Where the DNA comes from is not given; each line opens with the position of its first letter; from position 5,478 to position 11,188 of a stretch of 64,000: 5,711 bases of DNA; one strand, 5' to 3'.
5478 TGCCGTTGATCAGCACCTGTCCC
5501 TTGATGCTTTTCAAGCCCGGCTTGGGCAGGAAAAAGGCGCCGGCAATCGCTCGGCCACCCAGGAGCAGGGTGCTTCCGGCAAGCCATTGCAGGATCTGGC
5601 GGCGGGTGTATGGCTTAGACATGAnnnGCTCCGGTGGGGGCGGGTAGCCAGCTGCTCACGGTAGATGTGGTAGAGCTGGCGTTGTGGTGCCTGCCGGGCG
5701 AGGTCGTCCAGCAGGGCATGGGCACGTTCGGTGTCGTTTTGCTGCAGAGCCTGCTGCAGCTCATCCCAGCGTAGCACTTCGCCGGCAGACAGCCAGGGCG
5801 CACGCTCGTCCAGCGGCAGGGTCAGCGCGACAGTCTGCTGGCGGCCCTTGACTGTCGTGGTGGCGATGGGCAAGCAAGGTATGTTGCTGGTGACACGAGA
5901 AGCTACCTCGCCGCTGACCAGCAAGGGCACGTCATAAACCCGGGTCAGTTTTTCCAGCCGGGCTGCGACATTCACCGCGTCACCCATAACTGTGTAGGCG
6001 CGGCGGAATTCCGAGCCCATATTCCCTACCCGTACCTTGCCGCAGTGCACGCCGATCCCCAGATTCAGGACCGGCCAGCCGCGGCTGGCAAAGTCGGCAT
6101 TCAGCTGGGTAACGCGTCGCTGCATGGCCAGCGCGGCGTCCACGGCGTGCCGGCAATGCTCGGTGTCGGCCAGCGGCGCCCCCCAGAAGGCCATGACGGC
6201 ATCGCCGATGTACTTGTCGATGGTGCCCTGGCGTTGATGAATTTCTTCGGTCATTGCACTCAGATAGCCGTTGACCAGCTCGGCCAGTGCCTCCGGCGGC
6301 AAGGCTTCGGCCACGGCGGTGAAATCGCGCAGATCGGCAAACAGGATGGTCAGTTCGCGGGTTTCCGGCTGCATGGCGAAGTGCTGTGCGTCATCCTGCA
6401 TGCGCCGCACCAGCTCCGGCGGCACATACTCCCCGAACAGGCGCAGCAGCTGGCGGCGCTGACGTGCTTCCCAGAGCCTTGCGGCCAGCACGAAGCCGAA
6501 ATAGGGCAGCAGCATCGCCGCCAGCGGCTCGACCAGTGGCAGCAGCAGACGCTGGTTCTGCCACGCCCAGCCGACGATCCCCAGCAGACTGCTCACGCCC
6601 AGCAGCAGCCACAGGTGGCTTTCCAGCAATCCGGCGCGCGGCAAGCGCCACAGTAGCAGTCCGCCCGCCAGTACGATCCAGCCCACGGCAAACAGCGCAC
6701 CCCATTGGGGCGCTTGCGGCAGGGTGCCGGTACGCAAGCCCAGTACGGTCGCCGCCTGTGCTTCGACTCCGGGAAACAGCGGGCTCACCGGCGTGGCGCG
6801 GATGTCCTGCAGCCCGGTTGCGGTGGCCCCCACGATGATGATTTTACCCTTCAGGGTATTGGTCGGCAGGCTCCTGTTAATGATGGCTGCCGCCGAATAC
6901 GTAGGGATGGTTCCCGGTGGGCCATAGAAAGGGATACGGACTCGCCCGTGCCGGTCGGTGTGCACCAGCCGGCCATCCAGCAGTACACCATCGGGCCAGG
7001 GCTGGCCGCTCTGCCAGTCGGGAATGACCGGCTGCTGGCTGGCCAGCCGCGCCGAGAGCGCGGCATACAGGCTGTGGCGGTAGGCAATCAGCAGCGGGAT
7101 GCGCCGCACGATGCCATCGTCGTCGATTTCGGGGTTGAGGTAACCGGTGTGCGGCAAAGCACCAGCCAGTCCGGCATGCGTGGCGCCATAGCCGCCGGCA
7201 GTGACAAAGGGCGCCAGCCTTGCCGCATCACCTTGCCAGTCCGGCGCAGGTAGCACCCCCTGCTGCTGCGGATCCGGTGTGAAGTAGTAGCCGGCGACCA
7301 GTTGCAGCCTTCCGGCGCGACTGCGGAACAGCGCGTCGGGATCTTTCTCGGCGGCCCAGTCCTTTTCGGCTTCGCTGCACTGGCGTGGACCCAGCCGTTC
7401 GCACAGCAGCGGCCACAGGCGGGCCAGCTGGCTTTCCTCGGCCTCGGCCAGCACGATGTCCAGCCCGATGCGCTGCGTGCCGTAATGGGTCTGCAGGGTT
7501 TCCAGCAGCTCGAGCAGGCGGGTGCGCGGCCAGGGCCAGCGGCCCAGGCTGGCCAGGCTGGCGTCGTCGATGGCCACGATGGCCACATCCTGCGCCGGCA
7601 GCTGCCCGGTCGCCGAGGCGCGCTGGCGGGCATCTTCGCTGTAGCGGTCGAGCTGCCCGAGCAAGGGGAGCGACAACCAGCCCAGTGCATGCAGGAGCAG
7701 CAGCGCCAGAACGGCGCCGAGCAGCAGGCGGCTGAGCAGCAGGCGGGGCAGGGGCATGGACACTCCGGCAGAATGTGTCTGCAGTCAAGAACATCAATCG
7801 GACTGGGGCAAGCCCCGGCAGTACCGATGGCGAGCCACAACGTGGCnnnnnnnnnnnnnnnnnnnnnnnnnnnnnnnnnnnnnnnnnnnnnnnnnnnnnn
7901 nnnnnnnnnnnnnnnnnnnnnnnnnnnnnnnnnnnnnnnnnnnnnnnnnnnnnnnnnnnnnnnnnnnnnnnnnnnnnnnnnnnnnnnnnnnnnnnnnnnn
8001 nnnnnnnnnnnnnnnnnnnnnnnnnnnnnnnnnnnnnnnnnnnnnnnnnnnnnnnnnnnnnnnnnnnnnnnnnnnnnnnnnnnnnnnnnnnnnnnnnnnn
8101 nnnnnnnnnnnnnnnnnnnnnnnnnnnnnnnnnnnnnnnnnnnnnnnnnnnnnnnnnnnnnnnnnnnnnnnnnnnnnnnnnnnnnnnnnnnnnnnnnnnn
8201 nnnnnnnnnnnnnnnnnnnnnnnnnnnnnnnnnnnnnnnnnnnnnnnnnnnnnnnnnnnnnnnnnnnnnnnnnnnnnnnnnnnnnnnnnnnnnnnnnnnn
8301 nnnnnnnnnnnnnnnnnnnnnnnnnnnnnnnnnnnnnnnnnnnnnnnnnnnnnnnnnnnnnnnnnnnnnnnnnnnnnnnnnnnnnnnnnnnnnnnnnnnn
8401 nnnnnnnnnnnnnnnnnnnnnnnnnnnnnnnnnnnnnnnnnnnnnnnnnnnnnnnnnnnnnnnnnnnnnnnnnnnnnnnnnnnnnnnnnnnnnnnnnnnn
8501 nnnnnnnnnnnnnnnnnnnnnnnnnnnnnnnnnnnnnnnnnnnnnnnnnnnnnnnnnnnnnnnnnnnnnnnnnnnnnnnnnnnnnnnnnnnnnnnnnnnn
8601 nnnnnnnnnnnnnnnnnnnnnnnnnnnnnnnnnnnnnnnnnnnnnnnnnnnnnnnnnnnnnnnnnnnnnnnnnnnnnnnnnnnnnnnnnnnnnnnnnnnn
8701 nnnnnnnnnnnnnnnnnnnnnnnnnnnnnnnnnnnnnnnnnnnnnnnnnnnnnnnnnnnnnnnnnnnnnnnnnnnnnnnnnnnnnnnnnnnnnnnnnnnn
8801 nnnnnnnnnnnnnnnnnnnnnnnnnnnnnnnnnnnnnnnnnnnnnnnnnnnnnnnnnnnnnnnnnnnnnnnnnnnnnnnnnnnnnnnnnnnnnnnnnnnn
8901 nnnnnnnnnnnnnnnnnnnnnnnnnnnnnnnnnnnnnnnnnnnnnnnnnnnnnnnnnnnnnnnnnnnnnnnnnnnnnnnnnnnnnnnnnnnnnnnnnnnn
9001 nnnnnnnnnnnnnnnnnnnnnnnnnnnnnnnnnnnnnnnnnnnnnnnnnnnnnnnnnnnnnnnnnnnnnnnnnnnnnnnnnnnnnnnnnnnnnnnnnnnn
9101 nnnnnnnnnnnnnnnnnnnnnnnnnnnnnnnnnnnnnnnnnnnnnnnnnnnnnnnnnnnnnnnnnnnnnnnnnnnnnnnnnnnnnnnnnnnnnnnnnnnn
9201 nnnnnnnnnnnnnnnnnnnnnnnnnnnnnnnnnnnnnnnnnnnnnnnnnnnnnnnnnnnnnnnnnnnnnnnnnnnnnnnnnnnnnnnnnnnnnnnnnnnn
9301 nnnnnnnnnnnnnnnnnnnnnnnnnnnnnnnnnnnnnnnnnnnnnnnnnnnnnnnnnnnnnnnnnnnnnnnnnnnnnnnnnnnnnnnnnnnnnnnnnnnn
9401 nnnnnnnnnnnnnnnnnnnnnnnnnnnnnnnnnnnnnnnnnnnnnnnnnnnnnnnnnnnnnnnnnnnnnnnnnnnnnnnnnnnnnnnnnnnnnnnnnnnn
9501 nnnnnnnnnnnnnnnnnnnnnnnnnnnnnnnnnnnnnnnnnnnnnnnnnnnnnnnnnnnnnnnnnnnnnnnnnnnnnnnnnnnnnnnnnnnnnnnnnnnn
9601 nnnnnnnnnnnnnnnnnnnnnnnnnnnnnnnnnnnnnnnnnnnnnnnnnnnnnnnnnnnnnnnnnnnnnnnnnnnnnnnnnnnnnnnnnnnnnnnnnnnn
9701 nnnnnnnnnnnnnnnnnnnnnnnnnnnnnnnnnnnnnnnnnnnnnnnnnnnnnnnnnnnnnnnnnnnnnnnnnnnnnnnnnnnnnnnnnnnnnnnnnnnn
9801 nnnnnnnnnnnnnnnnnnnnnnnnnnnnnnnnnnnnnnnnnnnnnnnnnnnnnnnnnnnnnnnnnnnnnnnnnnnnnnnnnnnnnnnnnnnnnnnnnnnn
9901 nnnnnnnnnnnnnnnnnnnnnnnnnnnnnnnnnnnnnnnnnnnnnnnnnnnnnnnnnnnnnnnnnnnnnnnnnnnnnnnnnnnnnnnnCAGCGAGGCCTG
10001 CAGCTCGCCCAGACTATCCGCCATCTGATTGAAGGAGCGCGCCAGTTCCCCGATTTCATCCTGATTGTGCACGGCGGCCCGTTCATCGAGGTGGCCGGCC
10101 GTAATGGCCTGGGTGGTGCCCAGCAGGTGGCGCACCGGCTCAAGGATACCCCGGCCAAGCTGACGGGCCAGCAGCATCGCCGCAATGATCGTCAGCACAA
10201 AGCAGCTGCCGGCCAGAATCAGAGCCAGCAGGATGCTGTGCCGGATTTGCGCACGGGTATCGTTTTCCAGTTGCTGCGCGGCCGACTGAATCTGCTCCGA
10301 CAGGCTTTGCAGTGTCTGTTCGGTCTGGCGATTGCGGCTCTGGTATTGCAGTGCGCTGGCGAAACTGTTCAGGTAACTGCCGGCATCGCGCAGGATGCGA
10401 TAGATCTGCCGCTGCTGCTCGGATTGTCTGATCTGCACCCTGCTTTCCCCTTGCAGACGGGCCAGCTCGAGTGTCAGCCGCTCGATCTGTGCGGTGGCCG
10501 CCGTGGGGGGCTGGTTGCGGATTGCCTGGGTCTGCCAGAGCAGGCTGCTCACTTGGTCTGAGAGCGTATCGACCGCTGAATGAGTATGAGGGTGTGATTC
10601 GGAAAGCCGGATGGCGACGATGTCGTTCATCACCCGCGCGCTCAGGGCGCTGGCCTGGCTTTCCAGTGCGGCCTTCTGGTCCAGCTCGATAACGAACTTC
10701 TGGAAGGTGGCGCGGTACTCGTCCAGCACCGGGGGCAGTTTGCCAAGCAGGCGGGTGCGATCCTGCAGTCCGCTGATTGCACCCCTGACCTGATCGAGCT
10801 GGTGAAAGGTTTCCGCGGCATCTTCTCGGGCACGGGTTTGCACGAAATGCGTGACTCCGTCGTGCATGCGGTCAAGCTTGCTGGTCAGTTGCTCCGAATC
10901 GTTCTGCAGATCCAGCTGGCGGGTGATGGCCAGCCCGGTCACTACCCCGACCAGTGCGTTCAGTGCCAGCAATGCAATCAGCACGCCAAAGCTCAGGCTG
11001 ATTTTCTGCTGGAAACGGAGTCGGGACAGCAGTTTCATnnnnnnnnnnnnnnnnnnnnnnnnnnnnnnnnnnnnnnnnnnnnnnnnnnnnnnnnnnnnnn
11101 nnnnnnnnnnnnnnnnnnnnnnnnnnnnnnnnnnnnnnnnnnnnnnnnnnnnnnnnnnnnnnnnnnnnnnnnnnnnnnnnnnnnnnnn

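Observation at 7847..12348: Solute-binding lipoprotein translationally coupled (ATGA) to a HAMP-PAS-GGDEF-EAL membrane sensor: NspS/MbaA-like ligand-to-c-di-GMP signalling pair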

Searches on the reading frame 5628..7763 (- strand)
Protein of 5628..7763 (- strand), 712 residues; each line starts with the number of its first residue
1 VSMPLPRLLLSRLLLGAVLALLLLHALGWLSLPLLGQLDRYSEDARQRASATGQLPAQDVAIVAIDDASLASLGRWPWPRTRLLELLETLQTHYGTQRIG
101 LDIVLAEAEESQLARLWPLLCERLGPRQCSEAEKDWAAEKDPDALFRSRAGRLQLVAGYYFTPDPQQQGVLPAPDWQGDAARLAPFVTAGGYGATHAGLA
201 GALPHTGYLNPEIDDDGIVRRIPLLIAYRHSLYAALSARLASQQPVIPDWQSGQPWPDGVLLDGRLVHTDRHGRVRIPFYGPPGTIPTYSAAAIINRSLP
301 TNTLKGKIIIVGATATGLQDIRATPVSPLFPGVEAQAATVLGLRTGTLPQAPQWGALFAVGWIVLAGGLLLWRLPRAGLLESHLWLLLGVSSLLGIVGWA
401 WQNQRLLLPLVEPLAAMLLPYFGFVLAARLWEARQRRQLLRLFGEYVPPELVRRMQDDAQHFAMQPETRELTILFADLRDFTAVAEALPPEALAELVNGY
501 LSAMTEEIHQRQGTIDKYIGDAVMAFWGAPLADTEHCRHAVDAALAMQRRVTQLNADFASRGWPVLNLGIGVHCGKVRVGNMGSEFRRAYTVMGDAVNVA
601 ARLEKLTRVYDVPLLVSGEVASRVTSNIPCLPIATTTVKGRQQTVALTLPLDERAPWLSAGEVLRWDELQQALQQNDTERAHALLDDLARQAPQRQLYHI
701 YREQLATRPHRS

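Call 5: search_protein_families(library=pfam, proteins=[window:5628-7763:-], max_evalue=0.01)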
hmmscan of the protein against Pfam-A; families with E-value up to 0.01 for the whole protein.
window:5628-7763:- (712 aa): 2 families
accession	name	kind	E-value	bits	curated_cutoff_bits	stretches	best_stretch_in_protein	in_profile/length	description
PF05226.16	CHASE2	-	1.5e-46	159.5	26.3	1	23-366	3-254/257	CHASE2 domain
PF00211.25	Guanylate_cyc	-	5e-19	69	21.9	1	467-643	5-175/183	Adenylate and Guanylate cyclase catalytic domain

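Call 70: search_protein_families(library=ncbifam, proteins=[window:5628-7763:-], max_evalue=0.00001)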
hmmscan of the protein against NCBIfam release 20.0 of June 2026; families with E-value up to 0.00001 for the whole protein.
window:5628-7763:- (712 aa): 0 families

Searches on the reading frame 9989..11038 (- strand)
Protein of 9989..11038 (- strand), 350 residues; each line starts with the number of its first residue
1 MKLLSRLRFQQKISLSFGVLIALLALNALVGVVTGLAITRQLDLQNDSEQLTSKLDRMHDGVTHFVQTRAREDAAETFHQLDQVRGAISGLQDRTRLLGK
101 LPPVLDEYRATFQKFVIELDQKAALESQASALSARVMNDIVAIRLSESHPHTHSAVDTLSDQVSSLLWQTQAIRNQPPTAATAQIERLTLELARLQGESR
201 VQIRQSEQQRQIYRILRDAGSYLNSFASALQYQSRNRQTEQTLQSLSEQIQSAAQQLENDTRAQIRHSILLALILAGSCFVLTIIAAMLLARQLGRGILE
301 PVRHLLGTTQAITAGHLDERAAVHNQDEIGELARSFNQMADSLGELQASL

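Call 31: find_homologous_proteins(query=A2, max_evalue=0.00001)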
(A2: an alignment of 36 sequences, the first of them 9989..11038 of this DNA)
Query A2 (36 sequences) (350 aa, profile of the alignment): 147 proteins with E <= 0.00001 among 8000 candidates; the best 120 are listed.
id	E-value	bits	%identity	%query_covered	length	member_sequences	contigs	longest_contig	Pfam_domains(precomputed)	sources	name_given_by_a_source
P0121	8.5e-69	251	23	33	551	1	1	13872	PF00990.27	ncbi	-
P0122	2.0e-43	167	51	39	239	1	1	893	PF00672.31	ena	-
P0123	2.4e-30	124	21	37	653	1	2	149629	PF00015.27,PF00672.31,PF16591.12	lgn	-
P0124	4.1e-23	100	24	87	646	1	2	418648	PF00015.27,PF00672.31,PF16591.12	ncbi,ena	ncbi:methyl-accepting chemotaxis protein [Pseudomonas sp. JDS28PS106]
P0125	1.3e-21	95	32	20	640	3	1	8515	PF00015.27,PF00672.31,PF16591.12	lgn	-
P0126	1.9e-16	78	46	15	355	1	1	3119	PF00672.31,PF02518.32,PF00512.32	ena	-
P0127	2.1e-16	78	39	19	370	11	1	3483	PF00672.31,PF02518.32,PF00512.32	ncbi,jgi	-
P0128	3.8e-16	77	57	13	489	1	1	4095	PF00672.31,PF02518.32,PF00512.32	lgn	-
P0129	8.0e-16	76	43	24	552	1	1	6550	PF00672.31,PF13426.14,PF01740.27,PF08448.17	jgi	jgi:PAS domain S-box-containing protein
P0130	2.0e-15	75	52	14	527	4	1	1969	PF00672.31,PF13581.13,PF02518.32,PF00512.32,PF13248.12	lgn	-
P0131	2.9e-15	74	48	15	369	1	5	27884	PF00672.31,PF02518.32,PF00512.32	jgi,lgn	-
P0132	3.6e-15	74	49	12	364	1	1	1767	PF00672.31,PF02518.32,PF00512.32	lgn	-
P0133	4.9e-15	74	33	24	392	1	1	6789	PF00672.31,PF13581.13,PF02518.32,PF00512.32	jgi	jgi:two-component system, OmpR family, sensor histidine kinase BaeS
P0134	5.5e-15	74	36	29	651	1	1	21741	PF00672.31,PF13185.13,PF01590.33,PF13581.13,PF07730.20,PF02518.32,PF13492.13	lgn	-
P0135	8.3e-15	73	42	14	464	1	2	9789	PF00672.31,PF02518.32,PF00512.32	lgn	-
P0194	1.8e-9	55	32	20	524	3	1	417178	PF00015.27,PF00672.31,PF16591.12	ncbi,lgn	-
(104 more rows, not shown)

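Call 35: search_protein_families(library=pfam, alignment_id=A2, max_evalue=1)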
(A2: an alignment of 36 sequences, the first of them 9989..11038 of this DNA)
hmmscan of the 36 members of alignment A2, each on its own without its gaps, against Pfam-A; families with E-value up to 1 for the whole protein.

A. member 1, window:9989-11038:- (350 aa): 8 families
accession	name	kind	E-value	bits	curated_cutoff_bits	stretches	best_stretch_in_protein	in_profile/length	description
PF00672.30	HAMP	-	1.9e-15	57.3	25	1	294-343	2-51/53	HAMP domain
PF04678.18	MCU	-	0.0017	19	30.8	1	194-313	9-134/177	Mitochondrial calcium uniporter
PF25547.1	WXG100_2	-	0.0036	17.7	27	1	234-298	82-146/150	WXG100 like domain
PF14828.11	Amnionless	-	0.026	13.7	30.4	1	185-293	266-371/442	Amnionless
PF03885.18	DUF327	-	0.11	12.9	25.8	1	212-261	19-60/143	Protein of unknown function (DUF327)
PF15605.11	Ntox28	-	0.15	12.6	25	0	42-87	65-110/113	Bacterial toxin 28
PF13903.11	Claudin_2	-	0.16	12.2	29.1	1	248-290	148-190/192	PMP-22/EMP/MP20/Claudin tight junction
PF03739.19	LptF_LptG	-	0.26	10.7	27.9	1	217-297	221-299/353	Lipopolysaccharide export system permease LptF/LptG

B. families by the number of members that match (of 36 scanned): 94 families (the first 25 are shown)
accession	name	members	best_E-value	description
PF00672.30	HAMP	36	1.9e-17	HAMP domain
PF16591.11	HBM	10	3e-05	Helical bimodular sensor domain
PF12729.13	4HB_MCP_1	4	0.0098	Four helix bundle sensory module for signal transduction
PF09991.14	DUF2232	3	0.017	Predicted membrane protein (DUF2232)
PF04678.18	MCU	2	0.0017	Mitochondrial calcium uniporter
PF02674.22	Colicin_V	2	0.002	Colicin V production protein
PF16702.10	DUF5063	2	0.055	Domain of unknown function (DUF5063)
PF17760.6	UvrA_inter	1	0.00046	UvrA interaction domain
PF25547.1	WXG100_2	1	0.0036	WXG100 like domain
PF01925.25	TauE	1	0.0038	Sulfite exporter TauE/SafE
PF12716.12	Apq12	1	0.0063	Nuclear pore assembly and biogenesis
PF15905.10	HMMR_N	1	0.013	Hyaluronan mediated motility receptor N-terminal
PF13851.11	GAS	1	0.013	Growth-arrest specific micro-tubule binding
PF23086.1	Tudor_Coilin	1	0.017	Coilin, C-terminal Tudor domain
PF06124.16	DUF960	1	0.018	Staphylococcal protein of unknown function (DUF960)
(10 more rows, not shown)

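Call 43: predict_structure(alignment_id=A4)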
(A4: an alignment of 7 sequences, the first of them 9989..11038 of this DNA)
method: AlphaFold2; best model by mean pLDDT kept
length: 350 residues; sequences in the alignment: 7
mean_pLDDT: 84.7   pTM: 0.63
mean pLDDT of the five models: 84.7, 81.4, 80.0, 80.0, 80.0
residues with pLDDT >= 90: 104; 70-90: 221; 50-70: 22; < 50: 3
segments of 3 or more residues with pLDDT < 50: none
pLDDT, mean of each block of 10 residues (from residue 1): 63 83 90 89 89 92 91 92 90 73 92 94 92 89 70 70 85 81 86 81 69 87 91 91 93 89 89 89 88 79 82 83 74 85 86
secondary structure, 60 per line:
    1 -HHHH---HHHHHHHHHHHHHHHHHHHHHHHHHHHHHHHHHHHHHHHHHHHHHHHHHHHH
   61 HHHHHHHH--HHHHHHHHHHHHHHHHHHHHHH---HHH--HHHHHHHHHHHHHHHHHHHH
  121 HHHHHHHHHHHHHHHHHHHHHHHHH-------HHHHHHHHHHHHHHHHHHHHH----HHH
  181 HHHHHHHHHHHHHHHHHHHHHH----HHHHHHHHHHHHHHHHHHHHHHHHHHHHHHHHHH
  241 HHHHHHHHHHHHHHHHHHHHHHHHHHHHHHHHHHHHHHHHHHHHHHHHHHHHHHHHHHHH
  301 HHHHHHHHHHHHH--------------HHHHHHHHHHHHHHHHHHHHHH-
elements in order: H2-5 H9-68 H71-92 H101-145 H153-173 H178-202 H207-313 H328-349
